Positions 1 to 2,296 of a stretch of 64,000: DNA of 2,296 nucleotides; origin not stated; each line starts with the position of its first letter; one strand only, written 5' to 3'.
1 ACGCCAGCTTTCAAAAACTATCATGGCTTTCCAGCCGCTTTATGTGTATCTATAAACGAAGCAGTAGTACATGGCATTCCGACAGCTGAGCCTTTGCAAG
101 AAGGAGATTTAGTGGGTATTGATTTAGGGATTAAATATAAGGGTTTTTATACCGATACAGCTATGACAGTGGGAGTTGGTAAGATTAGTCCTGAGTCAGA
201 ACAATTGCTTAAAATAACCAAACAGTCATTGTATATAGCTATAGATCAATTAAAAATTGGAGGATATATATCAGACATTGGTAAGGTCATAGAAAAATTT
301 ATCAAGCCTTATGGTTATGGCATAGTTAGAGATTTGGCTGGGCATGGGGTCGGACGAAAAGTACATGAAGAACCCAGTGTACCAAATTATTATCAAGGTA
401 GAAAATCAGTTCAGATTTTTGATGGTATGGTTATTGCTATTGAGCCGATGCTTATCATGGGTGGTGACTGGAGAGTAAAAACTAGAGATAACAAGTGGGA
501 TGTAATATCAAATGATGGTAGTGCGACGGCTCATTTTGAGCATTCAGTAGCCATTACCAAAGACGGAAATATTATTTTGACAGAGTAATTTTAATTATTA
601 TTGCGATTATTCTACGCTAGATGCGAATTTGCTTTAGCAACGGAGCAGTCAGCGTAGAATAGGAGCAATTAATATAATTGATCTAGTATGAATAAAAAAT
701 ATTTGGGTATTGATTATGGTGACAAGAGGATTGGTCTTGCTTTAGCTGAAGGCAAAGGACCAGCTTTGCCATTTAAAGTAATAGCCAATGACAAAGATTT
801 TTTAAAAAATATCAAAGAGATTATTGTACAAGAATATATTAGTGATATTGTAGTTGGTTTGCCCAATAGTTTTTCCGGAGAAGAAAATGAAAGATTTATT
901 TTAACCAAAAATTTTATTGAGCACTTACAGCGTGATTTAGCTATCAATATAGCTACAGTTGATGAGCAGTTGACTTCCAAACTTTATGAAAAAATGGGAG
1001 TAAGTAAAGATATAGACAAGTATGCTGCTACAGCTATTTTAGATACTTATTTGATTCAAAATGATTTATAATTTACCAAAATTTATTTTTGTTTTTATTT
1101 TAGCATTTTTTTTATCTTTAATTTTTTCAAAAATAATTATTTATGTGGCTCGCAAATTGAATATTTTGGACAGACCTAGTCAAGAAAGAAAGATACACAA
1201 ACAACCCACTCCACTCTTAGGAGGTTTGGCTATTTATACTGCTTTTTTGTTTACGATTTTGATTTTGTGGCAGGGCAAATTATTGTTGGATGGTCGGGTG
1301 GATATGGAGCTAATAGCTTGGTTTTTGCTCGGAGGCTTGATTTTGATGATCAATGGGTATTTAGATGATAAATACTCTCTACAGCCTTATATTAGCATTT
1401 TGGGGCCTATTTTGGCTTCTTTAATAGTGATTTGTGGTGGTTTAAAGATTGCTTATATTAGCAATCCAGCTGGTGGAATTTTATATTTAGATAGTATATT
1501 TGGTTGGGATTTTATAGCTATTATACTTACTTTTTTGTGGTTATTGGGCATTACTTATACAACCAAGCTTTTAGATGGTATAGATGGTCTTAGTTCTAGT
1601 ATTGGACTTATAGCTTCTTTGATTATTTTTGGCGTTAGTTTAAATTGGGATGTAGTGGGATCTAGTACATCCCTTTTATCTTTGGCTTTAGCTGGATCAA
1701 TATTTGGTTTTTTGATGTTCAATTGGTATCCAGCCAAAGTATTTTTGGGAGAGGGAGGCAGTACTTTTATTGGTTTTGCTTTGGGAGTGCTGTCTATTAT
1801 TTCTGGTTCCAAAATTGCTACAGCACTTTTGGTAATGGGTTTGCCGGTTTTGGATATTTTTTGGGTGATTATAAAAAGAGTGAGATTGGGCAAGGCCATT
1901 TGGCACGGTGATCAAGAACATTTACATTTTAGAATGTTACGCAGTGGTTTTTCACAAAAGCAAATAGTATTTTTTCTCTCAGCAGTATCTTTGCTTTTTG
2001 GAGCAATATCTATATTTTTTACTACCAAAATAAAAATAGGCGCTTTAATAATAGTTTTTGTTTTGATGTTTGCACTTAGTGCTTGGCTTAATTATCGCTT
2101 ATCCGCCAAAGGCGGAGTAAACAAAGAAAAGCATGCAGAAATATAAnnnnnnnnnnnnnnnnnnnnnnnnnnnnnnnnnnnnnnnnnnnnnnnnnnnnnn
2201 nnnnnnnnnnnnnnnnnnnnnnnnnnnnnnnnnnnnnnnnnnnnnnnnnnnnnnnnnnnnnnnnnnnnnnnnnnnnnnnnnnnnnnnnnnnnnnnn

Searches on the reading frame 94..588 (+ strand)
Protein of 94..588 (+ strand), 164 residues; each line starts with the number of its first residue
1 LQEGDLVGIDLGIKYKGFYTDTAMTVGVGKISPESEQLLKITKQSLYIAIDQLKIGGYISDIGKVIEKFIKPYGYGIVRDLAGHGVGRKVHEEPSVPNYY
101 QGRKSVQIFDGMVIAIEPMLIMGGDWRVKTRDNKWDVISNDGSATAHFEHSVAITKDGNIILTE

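Call 6: search_protein_families(library=pfam, proteins=[window:94-588:+], max_evalue=0.001)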
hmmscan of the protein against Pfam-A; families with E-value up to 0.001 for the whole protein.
window:94-588:+ (164 aa): 1 family
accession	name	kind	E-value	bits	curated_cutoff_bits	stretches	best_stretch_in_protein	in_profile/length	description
PF00557.29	Peptidase_M24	-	6.1e-30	105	23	1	2-156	72-208/208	Metallopeptidase family M24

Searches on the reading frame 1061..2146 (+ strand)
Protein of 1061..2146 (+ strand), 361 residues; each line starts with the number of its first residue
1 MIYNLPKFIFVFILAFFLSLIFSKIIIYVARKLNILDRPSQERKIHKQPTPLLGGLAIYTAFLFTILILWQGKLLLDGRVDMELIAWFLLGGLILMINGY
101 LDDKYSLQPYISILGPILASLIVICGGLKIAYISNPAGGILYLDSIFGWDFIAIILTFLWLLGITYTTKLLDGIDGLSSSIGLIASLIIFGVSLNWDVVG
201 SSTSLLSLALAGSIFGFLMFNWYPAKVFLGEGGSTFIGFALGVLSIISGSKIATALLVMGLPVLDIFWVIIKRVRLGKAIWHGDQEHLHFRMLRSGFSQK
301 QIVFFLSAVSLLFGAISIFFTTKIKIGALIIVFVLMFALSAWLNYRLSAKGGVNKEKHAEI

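Call 6: search_protein_families(library=pfam, proteins=[window:1061-2146:+], max_evalue=0.001)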
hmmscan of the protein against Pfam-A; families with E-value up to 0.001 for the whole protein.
window:1061-2146:+ (361 aa): 1 family
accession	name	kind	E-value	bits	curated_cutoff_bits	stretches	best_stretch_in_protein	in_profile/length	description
PF00953.26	Glycos_transf_4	-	3.7e-28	99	27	1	88-248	4-159/160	Glycosyl transferase family 4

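Call 104: search_protein_families(library=ncbifam, proteins=[window:1061-2146:+], max_evalue=0.0001)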
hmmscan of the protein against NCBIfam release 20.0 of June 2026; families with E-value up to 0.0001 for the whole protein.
window:1061-2146:+ (361 aa): 3 families
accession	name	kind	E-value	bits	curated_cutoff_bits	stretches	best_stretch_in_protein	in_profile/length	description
TIGR02380.1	ECA_wecA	exception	6e-32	111.1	326.05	1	8-343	4-332/346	UDP-N-acetylglucosamine--undecaprenyl-phosphate N-acetylglucosaminephosphotransferase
NF053644.1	MraY_archaea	equivalog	2.7e-22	79.6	450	2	148-318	175-340/340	pseudomurein biosynthesis MraY family phospho-N-acetylmuramoyl-pentapeptide-transferase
TIGR00445.1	mraY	equivalog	4.1e-16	59.4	192.05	1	21-322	3-318/321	phospho-N-acetylmuramoyl-pentapeptide-transferase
